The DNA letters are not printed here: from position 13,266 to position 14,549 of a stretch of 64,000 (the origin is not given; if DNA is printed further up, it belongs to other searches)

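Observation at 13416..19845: Self-contained CDP-diacylglycerol-dependent lipid operon with two methyltransferases and a lipase-like domain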

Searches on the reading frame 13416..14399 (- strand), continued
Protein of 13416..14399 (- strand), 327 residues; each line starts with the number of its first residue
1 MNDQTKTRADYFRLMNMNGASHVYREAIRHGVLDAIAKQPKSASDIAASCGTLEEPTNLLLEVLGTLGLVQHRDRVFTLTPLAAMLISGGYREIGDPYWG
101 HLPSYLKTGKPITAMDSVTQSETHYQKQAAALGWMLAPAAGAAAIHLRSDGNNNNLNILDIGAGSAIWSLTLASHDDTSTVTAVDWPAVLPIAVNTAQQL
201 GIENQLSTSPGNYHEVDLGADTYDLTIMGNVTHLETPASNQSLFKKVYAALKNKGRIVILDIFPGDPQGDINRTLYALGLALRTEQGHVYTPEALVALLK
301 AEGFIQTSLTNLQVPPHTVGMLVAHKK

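Call 46: find_homologous_proteins(query=window:13416-14399:-, max_evalue=1e-10)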
Query window:13416-14399:- (327 aa): 385 proteins with E <= 1e-10 among 5338 candidates; the best 120 are listed.
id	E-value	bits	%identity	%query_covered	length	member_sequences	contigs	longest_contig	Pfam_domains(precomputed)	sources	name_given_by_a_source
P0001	3.9e-215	731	100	100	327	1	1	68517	PF13489.13,PF13649.13,PF00891.25,PF08100.19,PF08241.19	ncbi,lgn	-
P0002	1.6e-146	506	69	100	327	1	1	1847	PF13847.13,PF13489.13,PF13649.13,PF00891.25,PF08100.19,PF08241.19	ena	-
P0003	5.4e-128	445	63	100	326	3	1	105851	PF13847.13,PF13489.13,PF06325.20,PF13649.13,PF00891.25,PF08100.19,PF01209.25,PF08241.19,PF08242.19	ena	-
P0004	8.4e-118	411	57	100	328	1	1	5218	PF13847.13,PF13489.13,PF13649.13,PF00891.25,PF08100.19,PF08241.19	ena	-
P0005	1.0e-117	411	59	100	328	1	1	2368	PF13847.13,PF13489.13,PF13649.13,PF00891.25,PF08100.19,PF08241.19,PF08242.19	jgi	jgi:ubiquinone/menaquinone biosynthesis C-methylase UbiE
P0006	1.1e-117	411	59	100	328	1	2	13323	PF13847.13,PF13489.13,PF13649.13,PF00891.25,PF08241.19,PF08242.19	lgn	-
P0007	1.4e-115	404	57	99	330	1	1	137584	PF13847.13,PF13489.13,PF13649.13,PF00891.25,PF08100.19,PF08241.19,PF08242.19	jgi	jgi:2-polyprenyl-3-methyl-5-hydroxy-6-metoxy-1,4-benzoquinol methylase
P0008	2.8e-115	403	57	99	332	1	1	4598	PF13847.13,PF13489.13,PF13649.13,PF00891.25,PF08241.19,PF08242.19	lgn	-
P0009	3.1e-115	403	58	100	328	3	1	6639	PF13847.13,PF13489.13,PF13649.13,PF00891.25,PF08241.19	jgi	-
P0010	4.8e-115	402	59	100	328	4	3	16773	PF13847.13,PF13489.13,PF13649.13,PF00891.25,PF08241.19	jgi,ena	-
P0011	7.4e-115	402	58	99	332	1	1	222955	PF13489.13,PF13649.13,PF00891.25,PF08100.19,PF08241.19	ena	-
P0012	2.8e-114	400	58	100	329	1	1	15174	PF13847.13,PF13489.13,PF13649.13,PF00891.25,PF08100.19,PF08241.19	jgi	jgi:2-polyprenyl-3-methyl-5-hydroxy-6-metoxy-1,4-benzoquinol methylase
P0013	1.1e-113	398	58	100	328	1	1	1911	PF13847.13,PF13489.13,PF13649.13,PF00891.25,PF08100.19,PF08241.19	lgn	-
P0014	1.1e-112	395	57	100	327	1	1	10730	PF13847.13,PF13489.13,PF13649.13,PF00891.25,PF08100.19,PF08241.19,PF08242.19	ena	-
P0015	6.3e-112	392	57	100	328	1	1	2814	PF13847.13,PF13489.13,PF13649.13,PF00891.25,PF08100.19,PF08241.19,PF08242.19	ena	-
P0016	1.6e-111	391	56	100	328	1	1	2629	PF13847.13,PF13489.13,PF13649.13,PF00891.25,PF08100.19,PF08241.19,PF08242.19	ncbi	-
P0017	1.6e-111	391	56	99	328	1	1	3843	PF13489.13,PF13649.13,PF00891.25,PF08100.19,PF08241.19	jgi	jgi:2-polyprenyl-3-methyl-5-hydroxy-6-metoxy-1,4-benzoquinol methylase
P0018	4.4e-111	389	57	100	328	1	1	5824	PF13847.13,PF13489.13,PF13649.13,PF00891.25,PF08241.19,PF08242.19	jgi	jgi:2-polyprenyl-3-methyl-5-hydroxy-6-metoxy-1,4-benzoquinol methylase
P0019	2.0e-110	387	54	99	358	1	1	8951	PF13847.13,PF13489.13,PF13649.13,PF00891.25,PF08100.19,PF08241.19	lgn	-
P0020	2.4e-110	387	55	99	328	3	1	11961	PF13847.13,PF13489.13,PF13649.13,PF00891.25,PF08100.19,PF08241.19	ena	-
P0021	6.2e-110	385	57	99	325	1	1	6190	PF13847.13,PF13489.13,PF13649.13,PF00891.25,PF08100.19,PF08241.19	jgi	jgi:SAM-dependent methyltransferase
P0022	6.3e-110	385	55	99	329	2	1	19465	PF13847.13,PF13489.13,PF13649.13,PF00891.25,PF08100.19,PF08241.19,PF08242.19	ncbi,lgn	-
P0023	7.6e-110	385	55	100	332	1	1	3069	PF13847.13,PF13489.13,PF13649.13,PF00891.25,PF08241.19,PF08242.19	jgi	jgi:hypothetical protein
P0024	8.2e-110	385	54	100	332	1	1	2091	PF13847.13,PF13489.13,PF05175.21,PF13649.13,PF00891.25,PF08100.19,PF08241.19,PF08242.19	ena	-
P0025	2.6e-109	383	55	99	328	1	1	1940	PF13847.13,PF13489.13,PF13649.13,PF00891.25,PF08100.19,PF01209.25,PF08241.19,PF08242.19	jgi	jgi:2-polyprenyl-3-methyl-5-hydroxy-6-metoxy-1,4-benzoquinol methylase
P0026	4.0e-109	383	57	100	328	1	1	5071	PF13847.13,PF13489.13,PF05175.21,PF13649.13,PF00891.25,PF08100.19,PF08241.19,PF08242.19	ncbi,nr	ncbi:MAG TPA: class I SAM-dependent methyltransferase [Pirellulaceae bacterium]|nr:class I SAM-depen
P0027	5.9e-109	382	56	99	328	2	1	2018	PF13489.13,PF13649.13,PF00891.25,PF08100.19,PF08241.19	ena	-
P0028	9.2e-109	382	56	100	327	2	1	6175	PF13847.13,PF13489.13,PF13649.13,PF00891.25,PF08100.19,PF08241.19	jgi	jgi:2-polyprenyl-3-methyl-5-hydroxy-6-metoxy-1,4-benzoquinol methylase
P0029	1.4e-108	381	55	100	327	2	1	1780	PF13847.13,PF13489.13,PF05175.21,PF13649.13,PF00891.25,PF08100.19,PF08241.19,PF08242.19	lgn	-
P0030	8.4e-108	378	54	100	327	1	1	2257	PF13847.13,PF13489.13,PF05175.21,PF13649.13,PF00891.25,PF08100.19,PF08241.19,PF08242.19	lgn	-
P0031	2.0e-107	377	54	100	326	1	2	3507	PF13847.13,PF13489.13,PF13649.13,PF00891.25,PF08100.19,PF01209.25,PF08241.19,PF08242.19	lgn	-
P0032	2.7e-107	377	54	99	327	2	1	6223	PF13847.13,PF13489.13,PF13649.13,PF00891.25,PF08100.19,PF01209.25,PF08241.19,PF08242.19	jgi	jgi:ubiquinone/menaquinone biosynthesis C-methylase UbiE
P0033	2.7e-107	377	56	96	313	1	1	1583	PF13847.13,PF13489.13,PF13649.13,PF00891.25,PF08100.19,PF08241.19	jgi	jgi:2-polyprenyl-3-methyl-5-hydroxy-6-metoxy-1,4-benzoquinol methylase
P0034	4.0e-107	376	53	100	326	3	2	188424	PF13847.13,PF13489.13,PF13649.13,PF00891.25,PF08100.19,PF01209.25,PF08241.19,PF08242.19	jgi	jgi:ubiquinone/menaquinone biosynthesis C-methylase UbiE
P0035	2.3e-106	374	55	99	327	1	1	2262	PF13847.13,PF13489.13,PF13649.13,PF00891.25,PF08241.19,PF08242.19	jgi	jgi:hypothetical protein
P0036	2.7e-106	374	55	99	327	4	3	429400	PF13847.13,PF13489.13,PF13649.13,PF00891.25,PF08100.19,PF08241.19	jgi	jgi:ubiquinone/menaquinone biosynthesis C-methylase UbiE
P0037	4.5e-106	373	53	100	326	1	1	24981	PF13847.13,PF13489.13,PF13649.13,PF00891.25,PF08100.19,PF08241.19,PF08242.19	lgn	-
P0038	4.5e-106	373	54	100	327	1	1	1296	PF13847.13,PF13489.13,PF05175.21,PF13649.13,PF00891.25,PF08241.19,PF08242.19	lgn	-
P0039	9.0e-106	372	54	100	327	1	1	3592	PF13847.13,PF13489.13,PF05175.21,PF13649.13,PF00891.25,PF08241.19,PF08242.19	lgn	-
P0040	2.1e-105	371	55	99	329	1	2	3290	PF13847.13,PF13489.13,PF05175.21,PF13649.13,PF00891.25,PF08241.19,PF08242.19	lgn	-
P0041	9.4e-105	368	54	97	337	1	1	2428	PF13847.13,PF13489.13,PF05175.21,PF13649.13,PF00891.25,PF08241.19,PF08242.19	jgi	jgi:ubiquinone/menaquinone biosynthesis C-methylase UbiE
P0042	1.0e-104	368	55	97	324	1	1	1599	PF13847.13,PF13649.13,PF00891.25,PF08100.19,PF08241.19,PF25213.2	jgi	jgi:ubiquinone/menaquinone biosynthesis C-methylase UbiE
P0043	1.6e-104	368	54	99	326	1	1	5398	PF13847.13,PF13649.13,PF00891.25,PF08100.19,PF08241.19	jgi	jgi:ubiquinone/menaquinone biosynthesis C-methylase UbiE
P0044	1.8e-104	368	56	96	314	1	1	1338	PF13489.13,PF13649.13,PF00891.25,PF08100.19,PF08241.19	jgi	jgi:2-polyprenyl-3-methyl-5-hydroxy-6-metoxy-1,4-benzoquinol methylase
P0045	2.4e-104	367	53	100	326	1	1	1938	PF13847.13,PF13489.13,PF05175.21,PF13649.13,PF00891.25,PF01209.25,PF08241.19,PF08242.19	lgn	-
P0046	2.9e-104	367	53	100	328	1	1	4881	PF13847.13,PF13489.13,PF13649.13,PF00891.25,PF08100.19,PF01209.25,PF08241.19,PF25213.2,PF08242.19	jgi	jgi:SAM-dependent methyltransferase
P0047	3.2e-104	367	54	99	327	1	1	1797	PF13847.13,PF13489.13,PF13649.13,PF00891.25,PF08100.19,PF08241.19,PF08242.19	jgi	jgi:ubiquinone/menaquinone biosynthesis C-methylase UbiE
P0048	6.9e-104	366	54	100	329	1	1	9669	PF13847.13,PF13649.13,PF00891.25,PF08100.19,PF08241.19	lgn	-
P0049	8.7e-104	365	54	99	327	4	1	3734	PF13847.13,PF13489.13,PF13649.13,PF00891.25,PF08100.19,PF08241.19,PF08242.19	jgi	jgi:ubiquinone/menaquinone biosynthesis C-methylase UbiE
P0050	9.1e-104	365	55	99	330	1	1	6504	PF13847.13,PF13489.13,PF05175.21,PF13649.13,PF00891.25,PF08100.19,PF08241.19,PF08242.19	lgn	-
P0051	1.3e-103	365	52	99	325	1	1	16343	PF13847.13,PF13489.13,PF13649.13,PF00891.25,PF08100.19,PF08241.19,PF08242.19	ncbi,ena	-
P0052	2.4e-103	364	54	97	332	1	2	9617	PF13847.13,PF13489.13,PF05175.21,PF13649.13,PF00891.25,PF08100.19,PF08241.19,PF08242.19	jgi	-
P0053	5.2e-103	363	53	99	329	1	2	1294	PF13847.13,PF13489.13,PF05175.21,PF13649.13,PF00891.25,PF08100.19,PF08241.19,PF25213.2,PF08242.19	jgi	jgi:hypothetical protein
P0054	1.7e-102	361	52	99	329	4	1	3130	PF13847.13,PF13489.13,PF05175.21,PF13649.13,PF00891.25,PF08100.19,PF01209.25,PF08241.19,PF08242.19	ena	-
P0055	2.1e-102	361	56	96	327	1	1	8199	PF13847.13,PF13489.13,PF05175.21,PF13649.13,PF00891.25,PF08241.19,PF08242.19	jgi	jgi:ubiquinone/menaquinone biosynthesis C-methylase UbiE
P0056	2.3e-102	361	53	99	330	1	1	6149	PF13847.13,PF13489.13,PF05175.21,PF13649.13,PF00891.25,PF08100.19,PF08241.19,PF08242.19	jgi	jgi:2-polyprenyl-3-methyl-5-hydroxy-6-metoxy-1,4-benzoquinol methylase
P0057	2.7e-102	360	53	99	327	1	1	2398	PF13847.13,PF13489.13,PF05175.21,PF13649.13,PF00891.25,PF08241.19,PF08242.19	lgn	-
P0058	3.9e-102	360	53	100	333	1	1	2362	PF13489.13,PF13649.13,PF00891.25,PF08100.19,PF01209.25,PF08241.19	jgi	jgi:SAM-dependent methyltransferase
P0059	4.3e-102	360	52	99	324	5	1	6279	PF13847.13,PF13489.13,PF05175.21,PF13649.13,PF00891.25,PF08100.19,PF01209.25,PF08241.19,PF25213.2,PF08242.19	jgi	jgi:SAM-dependent methyltransferase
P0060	4.4e-102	360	54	97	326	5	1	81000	PF13847.13,PF13489.13,PF13649.13,PF00891.25,PF08241.19,PF08242.19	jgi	jgi:2-polyprenyl-3-methyl-5-hydroxy-6-metoxy-1,4-benzoquinol methylase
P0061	4.7e-102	360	51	97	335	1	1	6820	PF13847.13,PF13649.13,PF00891.25,PF08241.19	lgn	-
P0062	5.2e-102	359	52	100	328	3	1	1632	PF13847.13,PF13489.13,PF13649.13,PF00891.25,PF08100.19,PF08241.19,PF08242.19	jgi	-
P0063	5.6e-102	359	53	99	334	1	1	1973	PF13847.13,PF13489.13,PF05175.21,PF13649.13,PF00891.25,PF08100.19,PF08241.19,PF08242.19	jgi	jgi:SAM-dependent methyltransferase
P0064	7.2e-102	359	52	99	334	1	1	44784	PF13847.13,PF13489.13,PF13649.13,PF00891.25,PF08100.19,PF08241.19,PF08242.19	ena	-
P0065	7.6e-102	359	53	100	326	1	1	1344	PF13847.13,PF13489.13,PF05175.21,PF13649.13,PF00891.25,PF08241.19,PF08242.19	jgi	jgi:precorrin-6B methylase 2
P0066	7.8e-102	359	53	96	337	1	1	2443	PF13847.13,PF13489.13,PF05175.21,PF13649.13,PF00891.25,PF01209.25,PF08241.19,PF08242.19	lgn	-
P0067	1.0e-101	358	52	100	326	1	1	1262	PF13847.13,PF13489.13,PF05175.21,PF13649.13,PF00891.25,PF08241.19,PF08242.19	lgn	-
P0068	1.1e-101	358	51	100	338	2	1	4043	PF13847.13,PF13489.13,PF13649.13,PF06080.19,PF00891.25,PF08100.19,PF08241.19,PF08242.19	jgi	jgi:ubiquinone/menaquinone biosynthesis C-methylase UbiE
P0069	1.6e-101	358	54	99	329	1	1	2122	PF13847.13,PF13489.13,PF13649.13,PF00891.25,PF08241.19,PF08242.19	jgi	jgi:2-polyprenyl-3-methyl-5-hydroxy-6-metoxy-1,4-benzoquinol methylase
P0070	1.8e-101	358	52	99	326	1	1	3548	PF13847.13,PF05175.21,PF13649.13,PF00891.25,PF08100.19,PF08241.19,PF08242.19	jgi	jgi:SAM-dependent methyltransferase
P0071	1.9e-101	358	52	99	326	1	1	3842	PF13847.13,PF13489.13,PF05175.21,PF13649.13,PF00891.25,PF08241.19,PF08242.19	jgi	jgi:SAM-dependent methyltransferase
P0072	2.0e-101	358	53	99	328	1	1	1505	PF13847.13,PF13489.13,PF13649.13,PF00891.25,PF08100.19,PF08241.19,PF25213.2,PF08242.19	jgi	-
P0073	2.3e-101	357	53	97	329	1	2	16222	PF13847.13,PF13489.13,PF05175.21,PF13649.13,PF00891.25,PF08100.19,PF08241.19,PF08242.19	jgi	jgi:SAM-dependent methyltransferase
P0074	3.6e-101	357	53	99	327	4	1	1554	PF13847.13,PF13489.13,PF05175.21,PF13649.13,PF00891.25,PF08100.19,PF01209.25,PF08241.19,PF08242.19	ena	-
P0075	4.6e-101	356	52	99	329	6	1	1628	PF13847.13,PF13489.13,PF06325.20,PF05175.21,PF13649.13,PF00891.25,PF08100.19,PF01209.25,PF08241.19,PF08242.19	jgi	-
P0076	5.2e-101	356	51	99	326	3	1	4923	PF13847.13,PF13489.13,PF05175.21,PF13649.13,PF00891.25,PF08100.19,PF08241.19,PF08242.19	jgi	jgi:SAM-dependent methyltransferase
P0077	7.5e-101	356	51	100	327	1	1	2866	PF13847.13,PF13489.13,PF13649.13,PF00891.25,PF08100.19,PF08241.19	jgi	jgi:ubiquinone/menaquinone biosynthesis C-methylase UbiE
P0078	7.5e-101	356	53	97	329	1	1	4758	PF13847.13,PF13489.13,PF05175.21,PF13649.13,PF00891.25,PF08241.19,PF08242.19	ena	-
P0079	8.4e-101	355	53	100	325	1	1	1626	PF13847.13,PF13489.13,PF05175.21,PF13649.13,PF00891.25,PF08241.19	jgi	jgi:SAM-dependent methyltransferase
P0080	1.1e-100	355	53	99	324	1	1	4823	PF13847.13,PF13489.13,PF05175.21,PF13649.13,PF00891.25,PF08100.19,PF01209.25,PF08241.19,PF08242.19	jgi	jgi:SAM-dependent methyltransferase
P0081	1.2e-100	355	53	97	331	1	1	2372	PF13847.13,PF13489.13,PF13649.13,PF00891.25,PF08241.19,PF25213.2,PF08242.19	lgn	-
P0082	1.5e-100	355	53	99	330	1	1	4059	PF13847.13,PF13489.13,PF05175.21,PF13649.13,PF00891.25,PF08100.19,PF08241.19,PF08242.19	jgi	jgi:2-polyprenyl-3-methyl-5-hydroxy-6-metoxy-1,4-benzoquinol methylase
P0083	2.2e-100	354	52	97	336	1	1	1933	PF13847.13,PF13489.13,PF05175.21,PF13649.13,PF00891.25,PF08100.19,PF08241.19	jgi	jgi:SAM-dependent methyltransferase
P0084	2.5e-100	354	52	100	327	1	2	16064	PF13847.13,PF13489.13,PF13649.13,PF00891.25,PF08100.19,PF08241.19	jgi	-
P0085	3.3e-100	354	51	100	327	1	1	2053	PF13847.13,PF13489.13,PF13649.13,PF00891.25,PF08241.19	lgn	-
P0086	5.1e-100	353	53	99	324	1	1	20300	PF13847.13,PF13489.13,PF05175.21,PF13649.13,PF00891.25,PF08241.19,PF08242.19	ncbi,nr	ncbi:MAG TPA: class I SAM-dependent methyltransferase [Pirellulaceae bacterium]|nr:class I SAM-depen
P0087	5.7e-100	353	52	99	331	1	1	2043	PF13847.13,PF13489.13,PF13649.13,PF00891.25,PF08100.19,PF08241.19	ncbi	-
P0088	1.0e-99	352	51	99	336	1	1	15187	PF13847.13,PF13489.13,PF13649.13,PF00891.25,PF08100.19,PF08241.19,PF08242.19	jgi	jgi:ubiquinone/menaquinone biosynthesis C-methylase UbiE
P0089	1.3e-99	352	52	99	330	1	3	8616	PF13847.13,PF13489.13,PF13649.13,PF00891.25,PF08100.19,PF08241.19,PF08242.19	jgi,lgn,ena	-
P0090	3.5e-99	350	52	99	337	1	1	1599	PF13847.13,PF13489.13,PF13649.13,PF00891.25,PF08100.19,PF01209.25,PF08241.19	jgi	jgi:ubiquinone/menaquinone biosynthesis C-methylase UbiE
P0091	6.5e-99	349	52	99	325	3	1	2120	PF13847.13,PF13489.13,PF05175.21,PF13649.13,PF00891.25,PF08100.19,PF08241.19,PF08242.19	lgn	-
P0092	7.4e-99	349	51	99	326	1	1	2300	PF13847.13,PF13489.13,PF05175.21,PF13649.13,PF00891.25,PF08100.19,PF08241.19,PF08242.19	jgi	-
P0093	1.0e-98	349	51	99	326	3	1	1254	PF13847.13,PF13489.13,PF05175.21,PF13649.13,PF00891.25,PF08100.19,PF08241.19,PF08242.19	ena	-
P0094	1.8e-98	348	52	99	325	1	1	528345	PF13847.13,PF13489.13,PF13649.13,PF00891.25,PF08100.19,PF01209.25,PF08241.19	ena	-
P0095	4.1e-98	347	50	100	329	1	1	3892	PF13847.13,PF13489.13,PF13649.13,PF00891.25,PF08241.19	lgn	-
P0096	4.7e-98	346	53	97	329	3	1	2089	PF13847.13,PF13489.13,PF05175.21,PF13649.13,PF00891.25,PF08100.19,PF08241.19,PF08242.19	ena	-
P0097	6.0e-98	346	50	100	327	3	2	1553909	PF13847.13,PF13489.13,PF13649.13,PF00891.25,PF08100.19,PF08241.19,PF08242.19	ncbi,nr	ncbi:MAG: class I SAM-dependent methyltransferase [Pirellulaceae bacterium]|nr:methyltransferase dom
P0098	6.7e-98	346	53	96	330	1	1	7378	PF13847.13,PF13489.13,PF13649.13,PF00891.25,PF08241.19,PF08242.19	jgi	jgi:SAM-dependent methyltransferase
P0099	8.9e-98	346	52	99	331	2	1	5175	PF13847.13,PF13489.13,PF13649.13,PF00891.25,PF08100.19,PF08241.19,PF08242.19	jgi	jgi:SAM-dependent methyltransferase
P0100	1.1e-97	345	53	96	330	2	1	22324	PF13847.13,PF13489.13,PF13649.13,PF00891.25,PF08100.19,PF08241.19,PF08242.19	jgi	jgi:ubiquinone/menaquinone biosynthesis C-methylase UbiE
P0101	2.1e-97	344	54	97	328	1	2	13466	PF13847.13,PF13489.13,PF06325.20,PF13649.13,PF00891.25,PF08241.19,PF08242.19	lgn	-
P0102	2.7e-97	344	51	100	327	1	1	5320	PF13847.13,PF13489.13,PF13649.13,PF00891.25,PF08241.19,PF08242.19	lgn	-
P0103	4.7e-97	343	49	100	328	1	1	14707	PF13649.13,PF00891.25,PF08100.19,PF08241.19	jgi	-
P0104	6.1e-97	343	50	99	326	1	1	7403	PF13847.13,PF13489.13,PF05175.21,PF13649.13,PF00891.25,PF08100.19,PF01209.25,PF08241.19,PF08242.19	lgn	-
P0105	1.8e-96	341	50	99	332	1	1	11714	PF13847.13,PF13489.13,PF13649.13,PF00891.25,PF08100.19,PF08241.19,PF25213.2,PF08242.19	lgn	-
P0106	2.9e-96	341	51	100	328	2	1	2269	PF13489.13,PF13649.13,PF00891.25,PF08100.19,PF08241.19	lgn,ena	-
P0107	4.2e-96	340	49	100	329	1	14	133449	PF13847.13,PF13489.13,PF13649.13,PF00891.25,PF08100.19,PF01209.25,PF08241.19,PF08242.19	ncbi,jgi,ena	-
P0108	6.2e-96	339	52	99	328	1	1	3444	PF13847.13,PF05175.21,PF13649.13,PF00891.25,PF08100.19,PF08241.19,PF08242.19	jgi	jgi:SAM-dependent methyltransferase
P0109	8.8e-96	339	48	100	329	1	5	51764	PF13847.13,PF13489.13,PF13649.13,PF00891.25,PF01209.25,PF08241.19,PF08242.19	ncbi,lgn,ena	-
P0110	1.1e-95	339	52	96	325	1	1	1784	PF13847.13,PF13489.13,PF13649.13,PF00891.25,PF08241.19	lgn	-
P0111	1.3e-95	338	48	97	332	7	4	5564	PF13489.13,PF13649.13,PF00891.25,PF08100.19,PF08241.19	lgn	-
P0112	1.7e-95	338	48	100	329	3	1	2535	PF13649.13,PF00891.25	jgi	jgi:2-polyprenyl-3-methyl-5-hydroxy-6-metoxy-1,4-benzoquinol methylase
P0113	1.9e-95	338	50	98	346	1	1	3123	PF13847.13,PF13489.13,PF13649.13,PF00891.25,PF08100.19,PF08241.19,PF08242.19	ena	-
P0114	2.0e-95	338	50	98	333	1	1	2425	PF13847.13,PF13489.13,PF13649.13,PF00891.25,PF08100.19,PF08241.19,PF08242.19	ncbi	-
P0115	2.2e-95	338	49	100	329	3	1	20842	PF13489.13,PF13649.13,PF00891.25,PF08100.19,PF08241.19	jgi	jgi:2-polyprenyl-3-methyl-5-hydroxy-6-metoxy-1,4-benzoquinol methylase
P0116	2.4e-95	338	49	100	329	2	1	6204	PF13489.13,PF13649.13,PF00891.25,PF08100.19,PF08241.19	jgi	-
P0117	2.6e-95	337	50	99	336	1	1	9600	PF13489.13,PF13649.13,PF00891.25,PF08100.19,PF08241.19,PF08242.19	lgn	-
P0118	3.2e-95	337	51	97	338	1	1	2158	PF13847.13,PF13489.13,PF13649.13,PF00891.25,PF08100.19,PF08241.19,PF08242.19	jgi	jgi:ubiquinone/menaquinone biosynthesis C-methylase UbiE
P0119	3.4e-95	337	49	100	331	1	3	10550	PF13847.13,PF13489.13,PF13649.13,PF00891.25,PF08100.19,PF08241.19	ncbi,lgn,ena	-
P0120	4.4e-95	337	49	100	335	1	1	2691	PF13847.13,PF13489.13,PF06325.20,PF05175.21,PF13649.13,PF00891.25,PF08100.19,PF01209.25,PF08241.19,PF08242.19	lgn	-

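Call 47: find_encoding_contigs(protein=P0001, flank=10000, max_places=2)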
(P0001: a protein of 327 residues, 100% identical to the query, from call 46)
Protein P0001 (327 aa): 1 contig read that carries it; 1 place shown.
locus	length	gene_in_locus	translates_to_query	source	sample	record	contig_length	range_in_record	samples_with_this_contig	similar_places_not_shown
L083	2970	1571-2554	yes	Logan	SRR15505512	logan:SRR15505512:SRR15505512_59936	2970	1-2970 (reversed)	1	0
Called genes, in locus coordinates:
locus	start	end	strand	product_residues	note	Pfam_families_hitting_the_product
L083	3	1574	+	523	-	?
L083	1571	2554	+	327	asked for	PF08100:Dimerisation, PF13489:Methyltransf_23 (weak), PF00891:Methyltransf_2, PF08241:Methyltransf_11 (faint), PF13649:Methyltransf_25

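Call 48: find_encoding_contigs(protein=P0097, flank=10000, max_places=2)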
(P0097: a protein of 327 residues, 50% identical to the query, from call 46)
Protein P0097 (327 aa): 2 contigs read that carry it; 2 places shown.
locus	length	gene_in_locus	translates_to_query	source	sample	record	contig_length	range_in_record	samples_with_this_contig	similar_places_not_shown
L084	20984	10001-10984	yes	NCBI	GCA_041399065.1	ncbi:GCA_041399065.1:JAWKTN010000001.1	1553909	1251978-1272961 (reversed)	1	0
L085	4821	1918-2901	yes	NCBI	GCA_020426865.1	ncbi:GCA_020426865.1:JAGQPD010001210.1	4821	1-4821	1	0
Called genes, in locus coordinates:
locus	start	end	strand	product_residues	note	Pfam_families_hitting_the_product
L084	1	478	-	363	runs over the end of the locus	PF13088:BNR_2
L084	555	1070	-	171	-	PF01740:STAS (weak), PF13466:STAS_2 (weak)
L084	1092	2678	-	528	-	PF13435:Cytochrome_C554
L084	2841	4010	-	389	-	PF07610:DUF1573, PF22544:HYDIN_VesB_CFA65-like_Ig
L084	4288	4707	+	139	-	-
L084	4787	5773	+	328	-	PF07963:N_methyl (weak), PF07596:SBP_bac_10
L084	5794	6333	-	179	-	PF14385:DUF4416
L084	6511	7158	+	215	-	-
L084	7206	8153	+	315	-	PF01148:CTP_transf_1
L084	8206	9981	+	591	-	PF00561:Abhydrolase_1, PF12146:Hydrolase_4, PF12697:Abhydrolase_6, PF12147:Methyltransf_20, PF13649:Methyltransf_25 (weak)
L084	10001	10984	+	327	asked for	PF08100:Dimerisation (faint), PF00891:Methyltransf_2, PF13489:Methyltransf_23, PF13847:Methyltransf_31 (weak), PF08241:Methyltransf_11, PF08242:Methyltransf_12 (weak), PF13649:Methyltransf_25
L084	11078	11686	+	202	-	PF05685:Uma2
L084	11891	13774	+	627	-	-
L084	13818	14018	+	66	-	-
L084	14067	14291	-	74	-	-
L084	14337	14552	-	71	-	-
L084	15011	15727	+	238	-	-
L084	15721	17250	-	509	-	PF00587:tRNA-synt_2b, PF03129:HGTP_anticodon, PF09180:ProRS-C_1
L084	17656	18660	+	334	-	PF01336:tRNA_anti-codon, PF01966:HD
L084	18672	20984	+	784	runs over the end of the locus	PF08206:OB_RNB (weak), PF17876:CSD2, PF00773:RNB, PF00575:S1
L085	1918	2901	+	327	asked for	PF08100:Dimerisation (faint), PF00891:Methyltransf_2, PF13489:Methyltransf_23, PF13847:Methyltransf_31 (weak), PF08241:Methyltransf_11, PF08242:Methyltransf_12 (weak), PF13649:Methyltransf_25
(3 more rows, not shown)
